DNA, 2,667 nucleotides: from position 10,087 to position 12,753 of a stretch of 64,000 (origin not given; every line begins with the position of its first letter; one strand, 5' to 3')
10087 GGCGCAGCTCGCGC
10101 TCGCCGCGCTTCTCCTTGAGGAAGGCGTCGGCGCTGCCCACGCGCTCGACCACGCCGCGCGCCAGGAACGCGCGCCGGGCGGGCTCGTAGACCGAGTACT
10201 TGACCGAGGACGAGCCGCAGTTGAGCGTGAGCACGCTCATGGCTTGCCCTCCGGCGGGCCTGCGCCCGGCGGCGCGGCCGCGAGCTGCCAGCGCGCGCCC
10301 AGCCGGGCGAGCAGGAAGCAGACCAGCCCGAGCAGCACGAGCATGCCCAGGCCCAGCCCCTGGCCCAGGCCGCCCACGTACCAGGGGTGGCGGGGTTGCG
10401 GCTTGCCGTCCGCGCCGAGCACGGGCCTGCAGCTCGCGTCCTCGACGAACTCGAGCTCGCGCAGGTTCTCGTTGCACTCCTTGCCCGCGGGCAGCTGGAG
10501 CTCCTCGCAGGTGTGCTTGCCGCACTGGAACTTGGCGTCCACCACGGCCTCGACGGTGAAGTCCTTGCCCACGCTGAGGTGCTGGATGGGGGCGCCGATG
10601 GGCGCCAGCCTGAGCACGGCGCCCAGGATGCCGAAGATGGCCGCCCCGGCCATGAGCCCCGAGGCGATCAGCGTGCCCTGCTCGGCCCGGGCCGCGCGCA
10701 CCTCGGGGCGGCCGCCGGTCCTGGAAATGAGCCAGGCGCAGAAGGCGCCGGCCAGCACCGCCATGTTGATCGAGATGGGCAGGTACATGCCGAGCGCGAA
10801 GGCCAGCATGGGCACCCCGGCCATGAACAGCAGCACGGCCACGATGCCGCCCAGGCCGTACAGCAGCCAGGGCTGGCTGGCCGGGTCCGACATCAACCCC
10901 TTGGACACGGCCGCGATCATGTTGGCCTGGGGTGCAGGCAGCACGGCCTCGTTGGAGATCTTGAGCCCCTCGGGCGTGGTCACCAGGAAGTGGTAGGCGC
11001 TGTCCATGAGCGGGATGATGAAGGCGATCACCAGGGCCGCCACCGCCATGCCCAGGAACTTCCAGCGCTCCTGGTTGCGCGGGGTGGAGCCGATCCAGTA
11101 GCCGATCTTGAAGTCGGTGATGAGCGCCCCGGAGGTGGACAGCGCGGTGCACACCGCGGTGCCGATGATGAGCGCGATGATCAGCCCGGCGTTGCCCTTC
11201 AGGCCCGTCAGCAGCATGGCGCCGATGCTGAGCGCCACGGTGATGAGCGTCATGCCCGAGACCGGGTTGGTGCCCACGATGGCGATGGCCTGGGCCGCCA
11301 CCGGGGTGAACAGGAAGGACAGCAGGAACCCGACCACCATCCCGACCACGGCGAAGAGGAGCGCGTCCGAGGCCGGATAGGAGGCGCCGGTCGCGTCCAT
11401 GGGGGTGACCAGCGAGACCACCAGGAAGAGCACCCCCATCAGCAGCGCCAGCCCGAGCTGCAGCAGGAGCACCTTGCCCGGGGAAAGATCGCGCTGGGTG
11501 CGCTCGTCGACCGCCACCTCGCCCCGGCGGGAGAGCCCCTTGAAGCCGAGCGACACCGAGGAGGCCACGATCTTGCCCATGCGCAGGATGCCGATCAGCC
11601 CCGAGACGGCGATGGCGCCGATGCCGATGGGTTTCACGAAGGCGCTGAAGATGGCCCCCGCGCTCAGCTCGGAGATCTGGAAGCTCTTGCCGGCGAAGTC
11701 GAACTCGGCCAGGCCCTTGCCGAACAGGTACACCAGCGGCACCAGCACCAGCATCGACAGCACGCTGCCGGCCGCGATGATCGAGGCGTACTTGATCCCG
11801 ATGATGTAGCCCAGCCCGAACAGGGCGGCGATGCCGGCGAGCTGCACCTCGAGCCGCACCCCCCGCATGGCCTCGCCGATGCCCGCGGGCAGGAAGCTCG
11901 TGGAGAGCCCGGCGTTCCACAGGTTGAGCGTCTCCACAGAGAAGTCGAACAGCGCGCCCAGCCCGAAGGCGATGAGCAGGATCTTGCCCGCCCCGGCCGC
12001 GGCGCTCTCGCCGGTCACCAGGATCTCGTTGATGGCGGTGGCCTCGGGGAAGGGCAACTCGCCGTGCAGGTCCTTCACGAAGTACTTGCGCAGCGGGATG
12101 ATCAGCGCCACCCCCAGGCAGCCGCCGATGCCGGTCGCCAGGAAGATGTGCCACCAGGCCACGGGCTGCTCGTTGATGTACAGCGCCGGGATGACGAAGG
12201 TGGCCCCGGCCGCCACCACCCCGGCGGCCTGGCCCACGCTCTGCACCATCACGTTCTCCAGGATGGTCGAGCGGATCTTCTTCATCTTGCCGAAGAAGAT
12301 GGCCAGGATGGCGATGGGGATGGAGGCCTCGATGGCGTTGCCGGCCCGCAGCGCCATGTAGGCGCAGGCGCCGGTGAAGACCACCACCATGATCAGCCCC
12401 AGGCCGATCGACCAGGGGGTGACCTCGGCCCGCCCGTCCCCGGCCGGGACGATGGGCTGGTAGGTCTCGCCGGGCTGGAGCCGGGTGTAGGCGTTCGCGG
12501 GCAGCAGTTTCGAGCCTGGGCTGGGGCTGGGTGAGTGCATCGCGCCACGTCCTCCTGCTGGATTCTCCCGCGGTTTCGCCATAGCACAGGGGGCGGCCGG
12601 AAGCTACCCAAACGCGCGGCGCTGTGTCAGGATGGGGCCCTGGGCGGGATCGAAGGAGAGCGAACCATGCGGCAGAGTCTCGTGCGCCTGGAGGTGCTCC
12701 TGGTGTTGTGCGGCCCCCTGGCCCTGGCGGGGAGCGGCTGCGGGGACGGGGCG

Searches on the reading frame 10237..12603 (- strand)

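Call 58: search_protein_families(library=pfam, proteins=[window:10237-12603:-], max_evalue=0.0001)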
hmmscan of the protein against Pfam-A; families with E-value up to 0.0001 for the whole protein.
window:10237-12603:- (788 aa): 1 family
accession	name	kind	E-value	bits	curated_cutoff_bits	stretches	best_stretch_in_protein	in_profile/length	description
PF03169.20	OPT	-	7.2e-84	283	25.8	1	60-664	1-622/623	OPT oligopeptide transporter protein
